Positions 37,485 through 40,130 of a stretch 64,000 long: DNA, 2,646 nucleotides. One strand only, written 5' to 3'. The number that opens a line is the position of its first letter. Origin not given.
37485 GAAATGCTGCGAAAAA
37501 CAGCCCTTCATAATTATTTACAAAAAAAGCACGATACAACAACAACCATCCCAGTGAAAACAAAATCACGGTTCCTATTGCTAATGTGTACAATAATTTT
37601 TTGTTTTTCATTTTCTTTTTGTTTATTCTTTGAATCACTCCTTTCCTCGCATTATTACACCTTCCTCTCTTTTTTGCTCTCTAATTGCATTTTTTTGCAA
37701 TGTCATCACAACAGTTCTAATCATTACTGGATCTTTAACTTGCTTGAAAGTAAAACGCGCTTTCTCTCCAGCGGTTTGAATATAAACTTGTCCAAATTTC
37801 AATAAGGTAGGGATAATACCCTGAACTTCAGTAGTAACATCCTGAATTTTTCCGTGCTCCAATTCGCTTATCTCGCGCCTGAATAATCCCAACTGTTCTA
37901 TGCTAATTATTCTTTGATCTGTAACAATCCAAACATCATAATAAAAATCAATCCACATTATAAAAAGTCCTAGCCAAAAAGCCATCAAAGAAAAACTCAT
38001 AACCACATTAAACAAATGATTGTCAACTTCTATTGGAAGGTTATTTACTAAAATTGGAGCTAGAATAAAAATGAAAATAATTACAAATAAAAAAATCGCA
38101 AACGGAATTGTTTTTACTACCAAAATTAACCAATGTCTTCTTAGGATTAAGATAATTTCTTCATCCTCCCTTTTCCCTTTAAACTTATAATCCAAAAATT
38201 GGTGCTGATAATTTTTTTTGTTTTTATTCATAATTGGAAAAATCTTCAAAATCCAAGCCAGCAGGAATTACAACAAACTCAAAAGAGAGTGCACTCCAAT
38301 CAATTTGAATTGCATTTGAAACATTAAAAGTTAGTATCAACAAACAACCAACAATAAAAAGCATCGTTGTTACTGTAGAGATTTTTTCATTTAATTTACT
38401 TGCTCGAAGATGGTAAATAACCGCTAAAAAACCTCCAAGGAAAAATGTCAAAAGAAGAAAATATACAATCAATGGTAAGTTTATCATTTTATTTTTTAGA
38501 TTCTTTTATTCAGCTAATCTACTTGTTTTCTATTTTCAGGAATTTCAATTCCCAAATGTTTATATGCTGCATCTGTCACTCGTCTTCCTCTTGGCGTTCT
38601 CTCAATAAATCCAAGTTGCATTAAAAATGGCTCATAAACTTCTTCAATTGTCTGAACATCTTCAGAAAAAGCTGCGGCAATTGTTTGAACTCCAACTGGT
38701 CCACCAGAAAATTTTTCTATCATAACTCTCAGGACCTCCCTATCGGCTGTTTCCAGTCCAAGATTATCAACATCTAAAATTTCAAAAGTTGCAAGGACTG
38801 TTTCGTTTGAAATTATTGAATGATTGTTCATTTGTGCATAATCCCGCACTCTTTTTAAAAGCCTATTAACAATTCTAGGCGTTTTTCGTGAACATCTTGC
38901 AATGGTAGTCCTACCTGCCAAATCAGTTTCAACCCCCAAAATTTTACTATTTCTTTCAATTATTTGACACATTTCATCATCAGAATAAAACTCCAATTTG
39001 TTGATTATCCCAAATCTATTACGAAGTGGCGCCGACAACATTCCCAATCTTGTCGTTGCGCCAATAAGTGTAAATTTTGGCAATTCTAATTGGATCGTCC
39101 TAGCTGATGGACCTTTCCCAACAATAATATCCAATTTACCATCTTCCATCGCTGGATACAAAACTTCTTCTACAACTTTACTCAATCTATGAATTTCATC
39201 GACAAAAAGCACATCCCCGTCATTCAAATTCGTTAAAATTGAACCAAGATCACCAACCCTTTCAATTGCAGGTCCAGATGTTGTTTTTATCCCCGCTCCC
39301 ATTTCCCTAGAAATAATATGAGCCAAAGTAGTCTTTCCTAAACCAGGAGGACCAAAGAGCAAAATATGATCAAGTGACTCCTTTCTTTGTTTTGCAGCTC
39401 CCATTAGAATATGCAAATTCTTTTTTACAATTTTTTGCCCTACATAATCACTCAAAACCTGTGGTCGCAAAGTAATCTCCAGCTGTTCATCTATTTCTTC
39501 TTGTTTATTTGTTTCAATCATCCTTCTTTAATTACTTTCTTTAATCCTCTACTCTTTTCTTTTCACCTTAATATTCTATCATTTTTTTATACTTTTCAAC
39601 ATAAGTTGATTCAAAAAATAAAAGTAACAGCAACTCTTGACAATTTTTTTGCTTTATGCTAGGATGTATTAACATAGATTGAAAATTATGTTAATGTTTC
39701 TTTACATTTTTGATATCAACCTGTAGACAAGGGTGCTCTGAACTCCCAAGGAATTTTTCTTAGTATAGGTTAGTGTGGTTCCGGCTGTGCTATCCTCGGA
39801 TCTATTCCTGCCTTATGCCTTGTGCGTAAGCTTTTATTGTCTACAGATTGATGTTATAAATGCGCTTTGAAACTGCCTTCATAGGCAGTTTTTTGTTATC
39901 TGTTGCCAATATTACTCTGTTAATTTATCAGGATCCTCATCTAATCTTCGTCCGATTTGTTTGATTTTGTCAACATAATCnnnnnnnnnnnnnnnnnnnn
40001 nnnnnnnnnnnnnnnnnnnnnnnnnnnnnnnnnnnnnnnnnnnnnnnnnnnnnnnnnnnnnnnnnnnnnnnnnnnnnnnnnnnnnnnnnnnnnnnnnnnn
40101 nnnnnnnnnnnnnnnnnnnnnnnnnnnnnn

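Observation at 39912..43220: Head-to-tail fusion of two complete PilB/GspE secretion ATPases in one 1102-aa polypeptide, orphaned from other pilus genes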

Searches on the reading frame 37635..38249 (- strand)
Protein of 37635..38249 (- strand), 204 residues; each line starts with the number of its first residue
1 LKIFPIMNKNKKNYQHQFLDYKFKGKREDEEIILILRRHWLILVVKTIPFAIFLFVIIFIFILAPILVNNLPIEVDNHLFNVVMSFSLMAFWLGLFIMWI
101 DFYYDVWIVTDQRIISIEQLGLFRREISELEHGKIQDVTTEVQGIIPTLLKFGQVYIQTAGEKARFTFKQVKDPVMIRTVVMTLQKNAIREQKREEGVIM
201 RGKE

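Call 11: search_protein_families(library=pfam, proteins=[window:37635-38249:-], max_evalue=0.001)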
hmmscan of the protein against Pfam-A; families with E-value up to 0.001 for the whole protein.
window:37635-38249:- (204 aa): 2 families
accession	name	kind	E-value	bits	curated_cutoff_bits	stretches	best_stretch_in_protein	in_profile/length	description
PF03703.20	bPH_2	-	2.1e-07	31.5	22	1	107-178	6-75/78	Bacterial PH domain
PF14470.12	bPH_3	-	0.00042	21.2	23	1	104-151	22-63/95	Bacterial PH domain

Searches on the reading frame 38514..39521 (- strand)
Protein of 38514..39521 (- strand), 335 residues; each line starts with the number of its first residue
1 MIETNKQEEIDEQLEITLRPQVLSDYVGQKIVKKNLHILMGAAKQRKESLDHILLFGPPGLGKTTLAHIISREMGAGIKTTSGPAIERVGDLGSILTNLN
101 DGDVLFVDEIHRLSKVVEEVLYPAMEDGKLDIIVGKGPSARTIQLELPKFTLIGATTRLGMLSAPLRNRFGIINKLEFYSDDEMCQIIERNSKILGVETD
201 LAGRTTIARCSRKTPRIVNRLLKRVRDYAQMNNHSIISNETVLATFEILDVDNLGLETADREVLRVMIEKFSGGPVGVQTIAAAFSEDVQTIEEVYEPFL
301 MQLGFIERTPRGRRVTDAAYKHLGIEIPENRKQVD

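Call 11: search_protein_families(library=pfam, proteins=[window:38514-39521:-], max_evalue=0.001)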
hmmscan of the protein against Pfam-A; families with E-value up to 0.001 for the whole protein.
window:38514-39521:- (335 aa): 10 families
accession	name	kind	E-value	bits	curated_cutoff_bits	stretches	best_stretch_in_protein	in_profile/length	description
PF05496.18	RuvB_N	-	1e-77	259.8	27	1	18-176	1-159/159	Holliday junction DNA helicase RuvB P-loop domain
PF05491.19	RuvB_C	-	4.3e-26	91.1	24.7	1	254-323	2-71/72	RuvB C-terminal winged helix domain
PF17864.7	AAA_lid_4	-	2.6e-22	78.8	27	1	179-252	1-74/74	RuvB AAA lid domain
PF00004.35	AAA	-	8.7e-19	68.7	21.2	1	53-175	1-128/131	ATPase family associated with various cellular activities (AAA)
PF07728.20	AAA_5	-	5.7e-10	39.8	22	1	52-170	1-139/139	AAA domain (dynein-related subfamily)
PF01078.27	Mg_chelatase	-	3.1e-05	23.9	20.3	0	24-71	3-43/207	Magnesium chelatase, subunit ChlI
PF06068.19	TIP49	-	3.5e-05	23.6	23.8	1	24-80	24-80/347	TIP49 P-loop domain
PF00493.29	MCM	-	0.0001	21.9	23.3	0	6-132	10-152/224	MCM P-loop domain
PF00931.28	NB-ARC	-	0.00061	19.6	23.5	0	46-73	14-41/248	NB-ARC domain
PF20720.3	nSTAND3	-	0.00072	19.7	27.2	0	43-76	10-43/155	Novel STAND NTPase 3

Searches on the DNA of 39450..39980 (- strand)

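Call 51: search_rna_families(source=window, start=39450, end=39980, threshold=evalue, max_evalue=1)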
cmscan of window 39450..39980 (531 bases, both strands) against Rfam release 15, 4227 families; matches with E-value up to 1: 0.
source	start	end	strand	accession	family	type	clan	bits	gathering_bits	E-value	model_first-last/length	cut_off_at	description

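Call 82: build_rna_model(alignment_id=A2)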
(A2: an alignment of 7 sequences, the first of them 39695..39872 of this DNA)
Model R1 built from alignment A2 (7 sequences, 230 columns); structure: RNAalifold consensus.
model positions 171; base pairs 27; branch points 1; effective number of sequences 5.55; information 0.59 bits per position. Calibrated on 0.2 Mb of random sequence (short: E-values are rough).
structure used (alignment columns):
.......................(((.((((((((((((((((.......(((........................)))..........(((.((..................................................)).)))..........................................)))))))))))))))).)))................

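Call 83: search_with_rna_model(model_id=R1, sources=[window, L001, L002, L004, L005, L006, L007, L008, L009, L010, L011, L012, L013, L014, L016, L019, L020, L021, L023, L026, L028, L029, L030, L032, L034, L035, L036, L037, L038, L039, L043, L046, L051, L054, L064, L067, L068, L069, L073, L074, L082, L015, L017, L018, L022, L024, L025, L027, L031, L033, L040, L041, L042, L044, L045, L047, L048, L049, L050, L052, L053, L055, L056, L057, L058, L059, L060, L061, L062, L063, L065, L066, L070, L071, L072, L075, L076, L077, L078, L079, L080, L081, L083, L084], max_evalue=1, make_alignment=true)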
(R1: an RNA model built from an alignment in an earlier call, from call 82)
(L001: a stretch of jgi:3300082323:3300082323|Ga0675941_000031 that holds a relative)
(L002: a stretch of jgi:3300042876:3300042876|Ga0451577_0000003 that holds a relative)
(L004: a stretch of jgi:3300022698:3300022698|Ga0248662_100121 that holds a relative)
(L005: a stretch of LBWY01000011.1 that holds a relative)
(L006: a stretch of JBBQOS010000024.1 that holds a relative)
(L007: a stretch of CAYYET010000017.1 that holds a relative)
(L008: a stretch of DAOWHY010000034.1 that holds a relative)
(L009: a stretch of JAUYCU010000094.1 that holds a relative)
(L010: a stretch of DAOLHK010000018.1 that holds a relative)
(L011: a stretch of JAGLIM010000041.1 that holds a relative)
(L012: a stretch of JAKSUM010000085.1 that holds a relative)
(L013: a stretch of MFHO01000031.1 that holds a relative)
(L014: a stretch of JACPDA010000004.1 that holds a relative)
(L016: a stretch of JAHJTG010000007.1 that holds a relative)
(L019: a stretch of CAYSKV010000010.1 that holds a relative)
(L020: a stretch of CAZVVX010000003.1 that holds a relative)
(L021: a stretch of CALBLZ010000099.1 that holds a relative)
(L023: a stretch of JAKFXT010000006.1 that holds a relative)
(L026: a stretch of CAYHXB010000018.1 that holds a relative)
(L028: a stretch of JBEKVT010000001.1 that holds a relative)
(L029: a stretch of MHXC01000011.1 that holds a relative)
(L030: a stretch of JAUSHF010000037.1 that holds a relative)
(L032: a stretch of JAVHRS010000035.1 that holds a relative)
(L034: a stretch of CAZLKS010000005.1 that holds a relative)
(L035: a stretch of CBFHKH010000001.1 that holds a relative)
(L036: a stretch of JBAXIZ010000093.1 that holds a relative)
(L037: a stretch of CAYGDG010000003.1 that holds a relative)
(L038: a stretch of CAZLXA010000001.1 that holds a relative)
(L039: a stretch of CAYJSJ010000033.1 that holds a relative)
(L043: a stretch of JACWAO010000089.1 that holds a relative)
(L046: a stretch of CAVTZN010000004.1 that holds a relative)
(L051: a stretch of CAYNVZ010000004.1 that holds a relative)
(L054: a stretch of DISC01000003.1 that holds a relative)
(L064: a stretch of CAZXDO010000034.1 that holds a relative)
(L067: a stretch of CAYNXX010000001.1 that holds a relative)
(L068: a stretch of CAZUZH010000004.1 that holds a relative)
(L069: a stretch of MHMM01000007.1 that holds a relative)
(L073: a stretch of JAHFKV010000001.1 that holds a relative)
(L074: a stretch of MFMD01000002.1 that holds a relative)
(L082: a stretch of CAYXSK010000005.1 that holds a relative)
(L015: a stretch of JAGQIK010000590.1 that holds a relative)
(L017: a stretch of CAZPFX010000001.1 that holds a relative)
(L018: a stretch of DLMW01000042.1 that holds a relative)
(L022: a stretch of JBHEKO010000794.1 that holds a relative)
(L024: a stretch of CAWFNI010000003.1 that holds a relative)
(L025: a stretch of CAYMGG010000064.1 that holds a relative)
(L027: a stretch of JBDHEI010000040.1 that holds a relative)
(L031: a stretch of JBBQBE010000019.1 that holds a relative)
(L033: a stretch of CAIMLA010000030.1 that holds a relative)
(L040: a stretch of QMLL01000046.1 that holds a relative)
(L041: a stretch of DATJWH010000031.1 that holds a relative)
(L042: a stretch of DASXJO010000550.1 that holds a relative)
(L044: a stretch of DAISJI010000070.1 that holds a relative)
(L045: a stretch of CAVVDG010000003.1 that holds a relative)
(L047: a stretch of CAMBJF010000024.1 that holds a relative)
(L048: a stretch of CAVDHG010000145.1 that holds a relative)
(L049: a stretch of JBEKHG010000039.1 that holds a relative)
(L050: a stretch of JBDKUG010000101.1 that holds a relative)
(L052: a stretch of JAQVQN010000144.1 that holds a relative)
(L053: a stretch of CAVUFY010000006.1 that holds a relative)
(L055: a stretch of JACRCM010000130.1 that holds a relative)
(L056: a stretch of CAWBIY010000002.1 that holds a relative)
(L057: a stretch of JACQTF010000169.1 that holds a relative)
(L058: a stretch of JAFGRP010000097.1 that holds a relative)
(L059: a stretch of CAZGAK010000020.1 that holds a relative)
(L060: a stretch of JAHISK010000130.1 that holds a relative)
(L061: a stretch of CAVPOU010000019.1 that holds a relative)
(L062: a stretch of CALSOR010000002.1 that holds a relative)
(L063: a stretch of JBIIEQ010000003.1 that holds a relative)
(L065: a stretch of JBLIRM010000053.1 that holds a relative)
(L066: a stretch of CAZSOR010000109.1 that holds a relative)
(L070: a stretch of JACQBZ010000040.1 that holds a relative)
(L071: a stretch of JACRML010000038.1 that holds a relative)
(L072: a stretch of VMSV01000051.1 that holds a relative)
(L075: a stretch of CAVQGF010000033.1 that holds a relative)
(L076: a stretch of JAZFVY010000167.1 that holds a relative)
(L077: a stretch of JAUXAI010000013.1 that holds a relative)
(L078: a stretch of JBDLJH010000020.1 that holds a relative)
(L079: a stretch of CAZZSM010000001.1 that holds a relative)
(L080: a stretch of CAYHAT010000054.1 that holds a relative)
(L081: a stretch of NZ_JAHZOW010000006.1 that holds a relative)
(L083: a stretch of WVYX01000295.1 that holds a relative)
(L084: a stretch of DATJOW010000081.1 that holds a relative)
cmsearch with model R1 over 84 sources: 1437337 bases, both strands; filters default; matches with E-value up to 1: 29.
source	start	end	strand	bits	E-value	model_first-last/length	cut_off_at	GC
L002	13072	13250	+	157.1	1.3e-32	1-171/171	no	0.44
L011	12855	13020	+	134.8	1.5e-27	1-171/171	no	0.4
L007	2313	2484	+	128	4.9e-26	1-171/171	no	0.48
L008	6074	6239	+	123.6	4.9e-25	1-171/171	no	0.42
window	39702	39873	-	110.3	4.9e-22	1-171/171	no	0.4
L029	13264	13438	+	107.4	2.2e-21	1-171/171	no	0.57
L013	11650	11843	+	102.3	3e-20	1-171/171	no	0.49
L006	9179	9354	+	74.3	6.3e-14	1-171/171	no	0.4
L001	13168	13346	+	58.5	2.3e-10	1-171/171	no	0.35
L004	14434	14606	+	48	5.6e-08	1-171/171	no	0.43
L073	11262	11404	+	44.4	3.5e-07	1-171/171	no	0.45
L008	6074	6239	-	44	4.4e-07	1-171/171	no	0.42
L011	12855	13020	-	43.6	5.3e-07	1-171/171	no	0.4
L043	5234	5382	+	40.8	2.3e-06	1-171/171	no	0.45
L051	11436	11578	+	36.8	1.8e-05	1-171/171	no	0.45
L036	2623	2798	+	35.3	4.1e-05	1-171/171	no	0.36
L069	11313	11459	+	30.6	0.00046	1-171/171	no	0.51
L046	11184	11319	+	29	0.0011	1-171/171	no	0.49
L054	11223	11367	+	28.9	0.0011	1-171/171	no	0.43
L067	11366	11516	+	28.3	0.0015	1-171/171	no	0.47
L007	2307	2484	-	27.4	0.0025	1-171/171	no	0.46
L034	14914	15094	+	25.6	0.0062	1-171/171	no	0.44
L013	11652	11850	-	25.5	0.0067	1-171/171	no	0.48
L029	13264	13438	-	25.3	0.0071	1-171/171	no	0.57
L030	11715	11893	+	24.8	0.0093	1-171/171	no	0.37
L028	11717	11888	+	22.9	0.026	1-171/171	no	0.53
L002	13072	13253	-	22.5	0.031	1-171/171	no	0.45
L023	14403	14457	-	16.3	0.77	1-171/171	no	0.31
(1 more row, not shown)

Alignment A3: 29 matches aligned to the model, 400 columns, each read 5' to 3' on its own strand. Consensus structure (alignment columns), stored with it:
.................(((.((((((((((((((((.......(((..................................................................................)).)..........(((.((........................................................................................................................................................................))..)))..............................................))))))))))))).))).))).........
